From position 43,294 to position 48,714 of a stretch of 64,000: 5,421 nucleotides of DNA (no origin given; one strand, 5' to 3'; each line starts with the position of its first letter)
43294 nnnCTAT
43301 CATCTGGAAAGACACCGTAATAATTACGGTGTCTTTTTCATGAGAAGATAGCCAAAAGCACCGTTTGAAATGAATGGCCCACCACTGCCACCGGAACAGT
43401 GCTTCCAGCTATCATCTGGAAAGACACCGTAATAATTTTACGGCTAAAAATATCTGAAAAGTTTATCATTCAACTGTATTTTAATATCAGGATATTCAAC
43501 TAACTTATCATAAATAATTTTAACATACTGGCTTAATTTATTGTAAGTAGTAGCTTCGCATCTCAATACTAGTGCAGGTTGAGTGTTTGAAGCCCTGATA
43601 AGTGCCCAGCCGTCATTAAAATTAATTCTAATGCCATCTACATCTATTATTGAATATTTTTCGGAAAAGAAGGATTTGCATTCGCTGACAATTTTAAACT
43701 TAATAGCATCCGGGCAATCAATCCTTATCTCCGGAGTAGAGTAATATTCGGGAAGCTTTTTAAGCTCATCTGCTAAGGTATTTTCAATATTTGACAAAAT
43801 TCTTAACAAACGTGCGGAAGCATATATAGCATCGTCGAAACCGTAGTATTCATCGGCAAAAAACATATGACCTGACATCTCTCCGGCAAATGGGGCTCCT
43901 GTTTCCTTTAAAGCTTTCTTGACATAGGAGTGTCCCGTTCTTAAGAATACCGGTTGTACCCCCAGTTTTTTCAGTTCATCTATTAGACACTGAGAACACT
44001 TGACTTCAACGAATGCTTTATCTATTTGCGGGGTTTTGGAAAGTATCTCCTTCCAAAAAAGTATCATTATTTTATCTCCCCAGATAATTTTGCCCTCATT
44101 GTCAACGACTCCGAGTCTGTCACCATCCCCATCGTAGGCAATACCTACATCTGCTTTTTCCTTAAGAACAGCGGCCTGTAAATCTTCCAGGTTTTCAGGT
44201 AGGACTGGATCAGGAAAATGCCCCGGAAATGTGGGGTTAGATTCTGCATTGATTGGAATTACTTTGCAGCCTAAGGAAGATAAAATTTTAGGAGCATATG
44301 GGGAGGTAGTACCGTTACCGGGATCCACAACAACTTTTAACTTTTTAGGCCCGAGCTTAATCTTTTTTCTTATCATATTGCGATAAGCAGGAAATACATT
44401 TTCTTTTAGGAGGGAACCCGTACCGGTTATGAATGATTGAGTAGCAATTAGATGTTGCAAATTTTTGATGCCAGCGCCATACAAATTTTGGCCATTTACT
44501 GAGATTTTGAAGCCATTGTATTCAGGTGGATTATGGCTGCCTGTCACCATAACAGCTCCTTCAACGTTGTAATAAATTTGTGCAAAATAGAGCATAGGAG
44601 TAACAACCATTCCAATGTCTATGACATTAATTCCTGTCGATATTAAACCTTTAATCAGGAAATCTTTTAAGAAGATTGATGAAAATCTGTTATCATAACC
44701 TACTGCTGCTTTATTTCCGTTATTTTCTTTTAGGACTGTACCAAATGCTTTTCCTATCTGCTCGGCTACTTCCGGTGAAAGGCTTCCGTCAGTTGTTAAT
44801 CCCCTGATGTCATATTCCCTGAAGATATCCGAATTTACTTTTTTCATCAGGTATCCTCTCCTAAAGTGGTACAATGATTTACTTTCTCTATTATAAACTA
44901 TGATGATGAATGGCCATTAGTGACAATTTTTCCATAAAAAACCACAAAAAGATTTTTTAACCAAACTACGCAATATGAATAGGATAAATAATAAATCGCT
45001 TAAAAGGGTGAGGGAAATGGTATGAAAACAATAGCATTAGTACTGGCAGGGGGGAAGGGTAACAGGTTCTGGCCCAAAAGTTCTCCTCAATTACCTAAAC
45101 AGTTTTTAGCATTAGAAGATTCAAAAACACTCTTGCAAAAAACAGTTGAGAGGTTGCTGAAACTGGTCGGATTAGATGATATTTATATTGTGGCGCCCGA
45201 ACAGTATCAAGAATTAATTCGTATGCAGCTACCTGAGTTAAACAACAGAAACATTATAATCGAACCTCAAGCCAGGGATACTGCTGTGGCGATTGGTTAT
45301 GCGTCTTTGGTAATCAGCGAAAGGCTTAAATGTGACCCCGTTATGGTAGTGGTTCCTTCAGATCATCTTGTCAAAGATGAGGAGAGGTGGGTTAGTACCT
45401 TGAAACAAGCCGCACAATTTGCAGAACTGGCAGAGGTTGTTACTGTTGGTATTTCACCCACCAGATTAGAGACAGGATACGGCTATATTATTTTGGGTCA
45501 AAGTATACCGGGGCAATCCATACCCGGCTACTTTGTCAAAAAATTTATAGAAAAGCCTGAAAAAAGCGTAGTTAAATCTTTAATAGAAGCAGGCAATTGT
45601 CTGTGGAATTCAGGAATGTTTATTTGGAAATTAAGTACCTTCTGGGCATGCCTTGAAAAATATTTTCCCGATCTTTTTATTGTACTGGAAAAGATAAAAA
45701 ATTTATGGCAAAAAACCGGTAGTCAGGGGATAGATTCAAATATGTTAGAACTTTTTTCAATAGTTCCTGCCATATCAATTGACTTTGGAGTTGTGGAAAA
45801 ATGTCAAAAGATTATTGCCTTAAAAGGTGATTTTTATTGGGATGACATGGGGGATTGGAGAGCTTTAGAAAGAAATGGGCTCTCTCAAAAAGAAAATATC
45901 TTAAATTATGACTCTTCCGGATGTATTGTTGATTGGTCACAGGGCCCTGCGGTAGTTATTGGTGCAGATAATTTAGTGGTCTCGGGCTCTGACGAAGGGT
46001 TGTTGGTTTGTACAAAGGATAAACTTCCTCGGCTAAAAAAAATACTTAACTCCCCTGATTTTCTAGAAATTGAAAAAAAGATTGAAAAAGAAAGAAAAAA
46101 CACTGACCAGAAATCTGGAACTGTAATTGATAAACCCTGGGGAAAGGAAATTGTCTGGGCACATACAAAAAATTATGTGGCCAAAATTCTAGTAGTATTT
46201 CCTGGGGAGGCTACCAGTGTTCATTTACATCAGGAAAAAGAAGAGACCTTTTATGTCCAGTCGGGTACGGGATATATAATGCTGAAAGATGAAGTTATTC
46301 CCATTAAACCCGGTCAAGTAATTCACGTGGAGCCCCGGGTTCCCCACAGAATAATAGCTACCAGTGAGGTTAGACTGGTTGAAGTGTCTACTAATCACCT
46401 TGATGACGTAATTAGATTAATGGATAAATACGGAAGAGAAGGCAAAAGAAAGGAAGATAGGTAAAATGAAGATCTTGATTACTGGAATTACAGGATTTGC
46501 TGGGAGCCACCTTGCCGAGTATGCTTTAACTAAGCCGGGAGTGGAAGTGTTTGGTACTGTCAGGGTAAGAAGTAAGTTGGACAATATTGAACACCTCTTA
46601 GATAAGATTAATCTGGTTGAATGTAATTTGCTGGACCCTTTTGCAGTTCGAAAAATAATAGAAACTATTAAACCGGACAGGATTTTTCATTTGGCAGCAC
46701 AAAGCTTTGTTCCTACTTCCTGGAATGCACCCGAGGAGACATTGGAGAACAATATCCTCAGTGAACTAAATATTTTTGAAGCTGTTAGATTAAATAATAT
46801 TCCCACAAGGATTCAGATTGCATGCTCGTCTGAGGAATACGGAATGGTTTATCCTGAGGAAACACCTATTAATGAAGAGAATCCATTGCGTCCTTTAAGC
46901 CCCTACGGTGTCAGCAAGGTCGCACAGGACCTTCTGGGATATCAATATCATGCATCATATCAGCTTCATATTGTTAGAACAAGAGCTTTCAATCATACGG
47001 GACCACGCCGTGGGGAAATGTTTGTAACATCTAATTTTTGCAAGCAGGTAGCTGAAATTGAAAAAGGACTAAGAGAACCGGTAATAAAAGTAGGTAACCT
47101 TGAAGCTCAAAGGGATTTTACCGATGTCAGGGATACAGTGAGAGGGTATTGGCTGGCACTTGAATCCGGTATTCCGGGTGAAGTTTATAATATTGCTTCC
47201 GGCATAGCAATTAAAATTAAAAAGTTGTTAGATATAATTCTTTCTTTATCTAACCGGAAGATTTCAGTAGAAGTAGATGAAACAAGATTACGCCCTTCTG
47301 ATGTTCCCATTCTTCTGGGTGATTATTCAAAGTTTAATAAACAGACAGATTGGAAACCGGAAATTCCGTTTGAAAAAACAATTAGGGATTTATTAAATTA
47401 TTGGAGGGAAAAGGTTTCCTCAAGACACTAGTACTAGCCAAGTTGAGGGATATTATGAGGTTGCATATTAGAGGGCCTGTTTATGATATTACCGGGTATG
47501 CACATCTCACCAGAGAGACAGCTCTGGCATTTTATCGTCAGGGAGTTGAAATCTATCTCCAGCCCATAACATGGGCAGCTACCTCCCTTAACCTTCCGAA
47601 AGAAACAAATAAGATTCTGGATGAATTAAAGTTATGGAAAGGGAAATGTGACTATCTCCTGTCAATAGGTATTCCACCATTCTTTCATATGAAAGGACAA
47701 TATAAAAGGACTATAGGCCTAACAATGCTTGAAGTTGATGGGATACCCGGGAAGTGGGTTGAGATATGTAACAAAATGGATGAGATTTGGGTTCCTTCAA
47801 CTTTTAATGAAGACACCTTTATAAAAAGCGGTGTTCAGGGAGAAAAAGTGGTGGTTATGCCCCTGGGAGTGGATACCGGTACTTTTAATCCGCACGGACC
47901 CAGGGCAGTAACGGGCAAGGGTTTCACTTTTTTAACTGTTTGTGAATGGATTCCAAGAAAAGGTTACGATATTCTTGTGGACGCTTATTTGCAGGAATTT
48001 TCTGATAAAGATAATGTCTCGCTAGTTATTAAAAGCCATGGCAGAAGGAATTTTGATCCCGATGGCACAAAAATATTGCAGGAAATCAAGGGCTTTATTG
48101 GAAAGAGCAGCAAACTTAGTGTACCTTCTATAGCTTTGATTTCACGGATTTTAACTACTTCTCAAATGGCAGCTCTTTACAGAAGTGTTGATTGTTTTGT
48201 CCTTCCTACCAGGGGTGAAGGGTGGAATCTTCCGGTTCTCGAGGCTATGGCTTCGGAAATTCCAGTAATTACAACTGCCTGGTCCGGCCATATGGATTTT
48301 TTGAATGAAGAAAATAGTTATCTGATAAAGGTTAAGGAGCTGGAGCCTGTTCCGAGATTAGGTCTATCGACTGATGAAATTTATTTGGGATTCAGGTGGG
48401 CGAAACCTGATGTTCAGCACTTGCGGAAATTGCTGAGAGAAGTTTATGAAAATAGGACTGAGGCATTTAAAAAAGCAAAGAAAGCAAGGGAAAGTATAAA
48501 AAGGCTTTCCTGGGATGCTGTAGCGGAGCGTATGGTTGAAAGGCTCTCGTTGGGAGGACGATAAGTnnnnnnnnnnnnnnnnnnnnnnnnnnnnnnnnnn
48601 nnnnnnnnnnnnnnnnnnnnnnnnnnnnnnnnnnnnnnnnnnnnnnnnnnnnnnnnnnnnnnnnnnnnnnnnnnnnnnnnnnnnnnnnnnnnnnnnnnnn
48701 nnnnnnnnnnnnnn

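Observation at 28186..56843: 28-kb block of leaderless surface-type proteins plus 11 soluble glycosyltransferases: candidate undescribed spore-surface glycoprotein system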

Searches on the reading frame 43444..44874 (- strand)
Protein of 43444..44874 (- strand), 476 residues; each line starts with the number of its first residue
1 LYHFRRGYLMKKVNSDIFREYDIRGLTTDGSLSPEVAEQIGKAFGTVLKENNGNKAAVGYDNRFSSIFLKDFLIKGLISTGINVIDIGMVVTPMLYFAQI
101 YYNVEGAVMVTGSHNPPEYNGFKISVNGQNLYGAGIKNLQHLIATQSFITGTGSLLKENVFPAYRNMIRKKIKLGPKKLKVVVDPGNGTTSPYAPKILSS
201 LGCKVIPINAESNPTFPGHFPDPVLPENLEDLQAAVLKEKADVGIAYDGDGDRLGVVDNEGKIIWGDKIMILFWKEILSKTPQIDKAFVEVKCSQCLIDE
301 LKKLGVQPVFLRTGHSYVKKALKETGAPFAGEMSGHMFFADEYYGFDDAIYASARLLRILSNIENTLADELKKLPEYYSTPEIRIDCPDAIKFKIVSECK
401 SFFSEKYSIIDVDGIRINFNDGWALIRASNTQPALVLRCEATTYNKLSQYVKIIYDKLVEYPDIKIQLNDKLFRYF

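Call 4: search_protein_families(library=pfam, proteins=[window:43444-44874:-], max_evalue=0.01)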
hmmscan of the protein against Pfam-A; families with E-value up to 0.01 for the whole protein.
window:43444-44874:- (476 aa): 4 families
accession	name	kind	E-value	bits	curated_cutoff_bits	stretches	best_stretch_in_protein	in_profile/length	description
PF02878.22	PGM_PMM_I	-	3.1e-35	121.3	22.5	1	17-142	3-130/138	Phosphoglucomutase/phosphomannomutase, alpha/beta/alpha domain I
PF02879.22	PGM_PMM_II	-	8.1e-30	103.8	29.3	1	163-261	2-103/103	Phosphoglucomutase/phosphomannomutase, alpha/beta/alpha domain II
PF02880.22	PGM_PMM_III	-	8.7e-22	77.9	20.7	1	265-376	1-113/115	Phosphoglucomutase/phosphomannomutase, alpha/beta/alpha domain III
PF00408.26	PGM_PMM_IV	-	2.4e-11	44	23.1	1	382-456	1-67/68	Phosphoglucomutase/phosphomannomutase, C-terminal domain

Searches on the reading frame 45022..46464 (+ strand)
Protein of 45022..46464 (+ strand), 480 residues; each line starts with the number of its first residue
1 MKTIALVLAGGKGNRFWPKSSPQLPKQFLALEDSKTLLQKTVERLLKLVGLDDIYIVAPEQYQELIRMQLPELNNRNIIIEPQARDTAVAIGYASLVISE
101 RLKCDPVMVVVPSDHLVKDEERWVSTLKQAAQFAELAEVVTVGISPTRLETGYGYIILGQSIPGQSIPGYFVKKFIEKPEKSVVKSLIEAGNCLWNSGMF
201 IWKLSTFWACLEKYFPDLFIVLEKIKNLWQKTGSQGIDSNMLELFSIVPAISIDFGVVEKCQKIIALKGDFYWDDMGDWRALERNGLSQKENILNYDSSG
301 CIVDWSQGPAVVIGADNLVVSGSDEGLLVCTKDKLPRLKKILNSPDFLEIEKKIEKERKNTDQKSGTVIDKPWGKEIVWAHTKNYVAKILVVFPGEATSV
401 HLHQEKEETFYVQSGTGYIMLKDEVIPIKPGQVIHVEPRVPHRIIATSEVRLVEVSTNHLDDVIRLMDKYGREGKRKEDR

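Call 4: search_protein_families(library=pfam, proteins=[window:45022-46464:+], max_evalue=0.01)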
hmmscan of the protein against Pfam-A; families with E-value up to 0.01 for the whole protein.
window:45022-46464:+ (480 aa): 8 families
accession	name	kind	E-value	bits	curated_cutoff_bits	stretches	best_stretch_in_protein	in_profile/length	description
PF00483.29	NTP_transferase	-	8e-35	121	21.2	1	5-283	2-236/245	Nucleotidyl transferase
PF07883.17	Cupin_2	-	1.5e-13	50.7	27.2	1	392-455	5-69/70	Cupin domain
PF01050.24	MannoseP_isomer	-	3.6e-08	34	23.6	1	365-466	8-114/116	Mannose-6-phosphate isomerase C-terminal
PF12804.13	NTP_transf_3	-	4.8e-07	30.5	27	1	5-70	1-55/160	MobA-like NTP transferase domain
PF22640.1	ManC_GMP_beta-helix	-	1e-06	29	27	1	292-342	2-52/55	MannoseP isomerase/GMP-like beta-helix domain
PF02311.25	AraC_binding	-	3e-05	24.2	21.1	1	393-449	11-66/135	AraC-like ligand binding domain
PF01128.25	IspD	-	0.00085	19.6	27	1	4-92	2-84/221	2-C-methyl-D-erythritol 4-phosphate cytidylyltransferase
PF07385.18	Lyx_isomer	-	0.0057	16.3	20.8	0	381-415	83-117/222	D-lyxose isomerase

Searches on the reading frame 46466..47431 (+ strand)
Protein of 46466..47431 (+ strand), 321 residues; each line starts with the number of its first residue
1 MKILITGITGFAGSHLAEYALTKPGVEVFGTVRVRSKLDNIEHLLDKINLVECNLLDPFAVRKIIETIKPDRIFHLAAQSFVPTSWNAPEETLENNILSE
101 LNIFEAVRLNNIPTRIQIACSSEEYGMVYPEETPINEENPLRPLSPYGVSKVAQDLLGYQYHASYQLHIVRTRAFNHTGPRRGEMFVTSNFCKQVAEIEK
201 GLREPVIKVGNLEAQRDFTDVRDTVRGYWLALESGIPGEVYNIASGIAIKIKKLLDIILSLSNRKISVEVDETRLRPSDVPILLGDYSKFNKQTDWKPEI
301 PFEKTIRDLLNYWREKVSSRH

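Call 4: search_protein_families(library=pfam, proteins=[window:46466-47431:+], max_evalue=0.01)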
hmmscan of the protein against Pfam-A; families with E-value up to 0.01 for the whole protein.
window:46466-47431:+ (321 aa): 5 families
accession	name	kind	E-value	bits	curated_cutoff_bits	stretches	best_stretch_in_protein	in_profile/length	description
PF16363.11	GDP_Man_Dehyd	-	1.8e-85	287.8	27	1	4-308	1-331/332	GDP-mannose 4,6 dehydratase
PF01370.27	Epimerase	-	4.3e-56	190.5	20.9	1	3-244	1-240/240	NAD dependent epimerase/dehydratase family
PF02719.21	Polysacc_synt_2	-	1.8e-11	44.2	20.2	1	3-118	1-126/293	Polysaccharide biosynthesis protein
PF04321.23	RmlD_sub_bind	-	1.6e-08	34.4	27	1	1-172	1-148/287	RmlD substrate binding domain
PF13460.12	NAD_binding_10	-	0.0047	17.3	27.2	1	7-67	1-60/184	NAD(P)H-binding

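Call 88: search_protein_families(library=ncbifam, proteins=[window:46466-47431:+], max_evalue=0.00001)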
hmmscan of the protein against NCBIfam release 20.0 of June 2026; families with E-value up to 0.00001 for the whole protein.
window:46466-47431:+ (321 aa): 22 families
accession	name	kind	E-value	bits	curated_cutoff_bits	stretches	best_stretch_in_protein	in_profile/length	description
TIGR01472.1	gmd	equivalog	4.1e-57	193.9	415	1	3-312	3-337/342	GDP-mannose 4,6-dehydratase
TIGR04180.1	EDH_00030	hypoth_equivalog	4.5e-51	173.7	475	1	3-299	1-295/297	NAD-dependent 4,6-dehydratase LegB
TIGR01181.1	dTDP_gluc_dehyt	equivalog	1.8e-39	135.7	365.1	1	2-316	1-314/321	dTDP-glucose 4,6-dehydratase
TIGR01179.1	galE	equivalog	1.3e-33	116.3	262.3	1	2-315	1-326/332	UDP-glucose 4-epimerase GalE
TIGR02622.1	CDP_4_6_dhtase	equivalog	6.8e-26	91.2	278.45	1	2-317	6-334/352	CDP-glucose 4,6-dehydratase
NF007490.0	PRK10084.1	subfamily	1.4e-17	63.7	649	1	1-313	1-334/361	dTDP-glucose 4,6-dehydratase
NF007582.0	PRK10217.1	equivalog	1.9e-16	60.1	698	1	2-257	3-265/355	dTDP-glucose 4,6-dehydratase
TIGR02197.1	heptose_epim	equivalog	4.5e-15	55.6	274.6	1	3-268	1-266/316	ADP-glyceromanno-heptose 6-epimerase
NF007956.0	PRK10675.1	subfamily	1.6e-14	53.8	394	1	1-310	1-326/338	UDP-glucose 4-epimerase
NF011728.1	PRK15181.1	equivalog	3.9e-14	52.4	760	1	3-318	18-342/348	Vi polysaccharide biosynthesis UDP-N-acetylglucosaminuronic acid C-4 epimerase TviC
TIGR03466.1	HpnA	hypoth_equivalog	7e-14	51.4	367.65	1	1-143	1-134/327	hopanoid-associated sugar epimerase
NF043036.1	ErythonDh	equivalog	1.1e-12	47.8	325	1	1-161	1-163/321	D-erythronate dehydrogenase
NF008872.0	PRK11908.1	equivalog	1.2e-10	40.9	294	1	1-259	2-268/349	bifunctional UDP-4-keto-pentose/UDP-xylose synthase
NF041015.1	UDPsulfquin_syn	equivalog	5.7e-10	38.7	575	1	42-126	62-149/384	UDP-sulfoquinovose synthase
NF047922.1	GDPFucSynFcl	equivalog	2.8e-09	36.8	500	1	49-315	33-303/308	GDP-L-fucose synthase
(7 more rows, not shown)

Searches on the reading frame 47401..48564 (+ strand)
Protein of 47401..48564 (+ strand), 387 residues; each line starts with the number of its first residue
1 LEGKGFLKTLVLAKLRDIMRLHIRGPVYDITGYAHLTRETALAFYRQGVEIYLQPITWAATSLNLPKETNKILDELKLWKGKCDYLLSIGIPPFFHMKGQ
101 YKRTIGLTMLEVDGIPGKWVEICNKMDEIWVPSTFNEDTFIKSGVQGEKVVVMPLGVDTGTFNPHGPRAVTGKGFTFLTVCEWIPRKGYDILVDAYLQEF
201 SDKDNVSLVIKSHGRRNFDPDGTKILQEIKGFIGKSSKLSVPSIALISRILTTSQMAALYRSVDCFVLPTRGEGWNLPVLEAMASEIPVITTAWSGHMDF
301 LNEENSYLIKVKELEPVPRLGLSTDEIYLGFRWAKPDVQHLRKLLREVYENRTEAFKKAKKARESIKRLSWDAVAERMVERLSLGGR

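Call 4: search_protein_families(library=pfam, proteins=[window:47401-48564:+], max_evalue=0.01)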
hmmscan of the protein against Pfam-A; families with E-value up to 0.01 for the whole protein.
window:47401-48564:+ (387 aa): 5 families
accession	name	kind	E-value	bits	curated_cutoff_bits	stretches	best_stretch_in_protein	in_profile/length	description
PF13692.12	Glyco_trans_1_4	-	7.3e-15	55.9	27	1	176-312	3-127/142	Glycosyl transferases group 1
PF20706.3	GT4-conflict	-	1e-12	48.2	26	1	147-377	171-384/385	Family 4 Glycosyltransferase in conflict systems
PF00534.26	Glycos_transf_1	-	2.7e-11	43.8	26.4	1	177-312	18-143/172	Glycosyl transferases group 1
PF13524.12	Glyco_trans_1_2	-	1.2e-06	29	25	1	250-309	34-97/144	Glycosyl transferase-like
PF13439.12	Glyco_transf_4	-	0.0096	16.4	28.5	0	120-159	130-168/170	Glycosyltransferase Family 4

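Call 88: search_protein_families(library=ncbifam, proteins=[window:47401-48564:+], max_evalue=0.00001)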
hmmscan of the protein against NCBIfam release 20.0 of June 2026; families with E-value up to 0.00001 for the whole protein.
window:47401-48564:+ (387 aa): 7 families
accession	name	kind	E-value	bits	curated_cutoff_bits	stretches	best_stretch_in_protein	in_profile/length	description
TIGR04047.1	MSMEG_0565_glyc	hypoth_equivalog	5.5e-12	45.4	259.85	1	172-309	191-323/373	MSMEG_0565 family glycosyltransferase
TIGR03088.1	stp2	hypoth_equivalog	8.8e-12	44.7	409.05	1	251-310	261-321/374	TIGR03088 family PEP-CTERM/XrtA system glycosyltransferase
NF053787.1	GlcN_PG_synth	equivalog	1e-11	44.3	480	0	234-309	232-308/361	N-acetylglucosaminyl phosphatidylglycerol synthase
NF041876.1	EPS_EpsE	equivalog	1.4e-11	44.3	400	1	148-309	186-343/389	exopolysaccharide biosynthesis GT4 family glycosyltransferase EpsE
NF038295.1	EPS_HpsP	equivalog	8.9e-10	38.1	550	0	150-292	178-317/388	hormogonium polysaccharide biosynthesis glycosyltransferase HpsP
TIGR02149.1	glgA_Coryne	subfamily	1.8e-09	37.2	302.4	1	145-380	166-385/391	glycogen synthase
NF047684.1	TeichurnBiosyTuaC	equivalog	1.7e-07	30.5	550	1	258-357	285-381/391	teichuronic acid biosynthesis protein TuaC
